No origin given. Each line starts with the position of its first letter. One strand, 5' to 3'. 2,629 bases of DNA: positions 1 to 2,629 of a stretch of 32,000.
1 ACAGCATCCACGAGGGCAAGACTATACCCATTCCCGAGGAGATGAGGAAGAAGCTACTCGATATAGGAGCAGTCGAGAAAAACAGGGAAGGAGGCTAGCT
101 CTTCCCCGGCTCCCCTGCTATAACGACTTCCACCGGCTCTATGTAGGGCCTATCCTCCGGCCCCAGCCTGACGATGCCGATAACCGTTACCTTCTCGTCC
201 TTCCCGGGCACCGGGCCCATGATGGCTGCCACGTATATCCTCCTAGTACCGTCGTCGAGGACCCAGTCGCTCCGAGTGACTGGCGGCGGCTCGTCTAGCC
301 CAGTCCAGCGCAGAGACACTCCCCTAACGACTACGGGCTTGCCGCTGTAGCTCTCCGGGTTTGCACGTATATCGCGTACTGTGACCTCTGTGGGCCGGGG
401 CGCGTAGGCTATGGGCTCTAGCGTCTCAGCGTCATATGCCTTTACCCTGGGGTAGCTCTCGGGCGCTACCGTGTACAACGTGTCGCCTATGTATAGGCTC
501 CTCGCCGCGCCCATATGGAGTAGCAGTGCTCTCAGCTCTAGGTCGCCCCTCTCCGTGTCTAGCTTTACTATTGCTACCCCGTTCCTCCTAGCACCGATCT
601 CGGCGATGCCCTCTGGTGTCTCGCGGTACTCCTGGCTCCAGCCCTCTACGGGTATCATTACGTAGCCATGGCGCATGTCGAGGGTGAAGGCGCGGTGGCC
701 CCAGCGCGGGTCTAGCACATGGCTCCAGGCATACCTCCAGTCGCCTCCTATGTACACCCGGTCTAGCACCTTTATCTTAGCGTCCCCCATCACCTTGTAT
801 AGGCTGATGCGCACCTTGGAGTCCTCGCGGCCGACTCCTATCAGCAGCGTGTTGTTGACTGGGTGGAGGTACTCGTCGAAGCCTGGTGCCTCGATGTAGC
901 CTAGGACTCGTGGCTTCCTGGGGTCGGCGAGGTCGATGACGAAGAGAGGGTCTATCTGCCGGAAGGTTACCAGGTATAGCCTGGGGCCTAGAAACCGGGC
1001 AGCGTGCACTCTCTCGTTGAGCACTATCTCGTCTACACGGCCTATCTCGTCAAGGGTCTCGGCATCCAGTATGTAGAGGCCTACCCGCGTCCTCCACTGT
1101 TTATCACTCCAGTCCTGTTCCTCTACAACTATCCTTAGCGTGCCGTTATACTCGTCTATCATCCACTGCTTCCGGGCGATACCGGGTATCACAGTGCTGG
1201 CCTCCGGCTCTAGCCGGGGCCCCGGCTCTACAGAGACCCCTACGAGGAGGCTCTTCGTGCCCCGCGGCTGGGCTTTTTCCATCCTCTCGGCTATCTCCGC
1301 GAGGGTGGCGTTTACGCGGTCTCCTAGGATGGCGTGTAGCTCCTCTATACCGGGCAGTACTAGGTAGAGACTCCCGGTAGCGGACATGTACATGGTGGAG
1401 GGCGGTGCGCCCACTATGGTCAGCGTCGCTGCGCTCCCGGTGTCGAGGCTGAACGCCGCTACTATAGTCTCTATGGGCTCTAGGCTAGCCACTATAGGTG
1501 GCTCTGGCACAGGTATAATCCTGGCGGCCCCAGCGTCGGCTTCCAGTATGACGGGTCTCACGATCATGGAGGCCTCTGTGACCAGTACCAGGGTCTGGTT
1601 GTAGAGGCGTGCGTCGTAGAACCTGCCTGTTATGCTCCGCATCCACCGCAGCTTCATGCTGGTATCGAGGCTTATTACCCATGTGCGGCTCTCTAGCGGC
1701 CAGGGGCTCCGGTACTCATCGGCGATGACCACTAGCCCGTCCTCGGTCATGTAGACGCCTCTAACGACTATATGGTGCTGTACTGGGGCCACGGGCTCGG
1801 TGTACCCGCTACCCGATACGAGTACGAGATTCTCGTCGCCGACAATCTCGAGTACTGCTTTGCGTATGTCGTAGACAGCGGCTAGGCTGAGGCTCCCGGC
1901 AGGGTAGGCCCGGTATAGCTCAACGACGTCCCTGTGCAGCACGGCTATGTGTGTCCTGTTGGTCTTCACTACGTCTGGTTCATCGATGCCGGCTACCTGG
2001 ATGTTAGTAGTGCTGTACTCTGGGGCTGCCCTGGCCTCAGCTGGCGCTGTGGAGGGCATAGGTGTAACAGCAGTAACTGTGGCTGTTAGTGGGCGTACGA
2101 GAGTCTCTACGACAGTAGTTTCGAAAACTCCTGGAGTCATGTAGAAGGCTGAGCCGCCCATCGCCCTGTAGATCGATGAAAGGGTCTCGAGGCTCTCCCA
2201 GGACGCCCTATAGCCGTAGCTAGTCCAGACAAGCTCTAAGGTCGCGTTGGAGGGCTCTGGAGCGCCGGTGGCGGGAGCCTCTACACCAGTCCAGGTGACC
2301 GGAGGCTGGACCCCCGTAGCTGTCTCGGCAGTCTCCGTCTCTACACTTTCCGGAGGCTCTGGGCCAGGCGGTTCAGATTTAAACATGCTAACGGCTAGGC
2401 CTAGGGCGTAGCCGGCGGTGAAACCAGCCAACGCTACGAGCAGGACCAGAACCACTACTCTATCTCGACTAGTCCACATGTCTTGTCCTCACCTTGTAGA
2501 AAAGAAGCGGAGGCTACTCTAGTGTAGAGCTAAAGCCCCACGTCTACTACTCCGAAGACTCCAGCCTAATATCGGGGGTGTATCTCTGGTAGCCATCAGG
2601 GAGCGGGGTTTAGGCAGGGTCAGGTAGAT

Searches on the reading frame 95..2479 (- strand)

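Call 51: search_protein_families(library=pfam, proteins=[window:95-2479:-], max_evalue=0.001)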
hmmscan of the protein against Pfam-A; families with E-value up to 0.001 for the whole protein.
window:95-2479:- (794 aa): 1 family
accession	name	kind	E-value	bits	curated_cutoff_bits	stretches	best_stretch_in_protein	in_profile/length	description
PF09826.15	Beta_propel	-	2.9e-80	271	22.4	1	155-686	1-494/495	Beta propeller domain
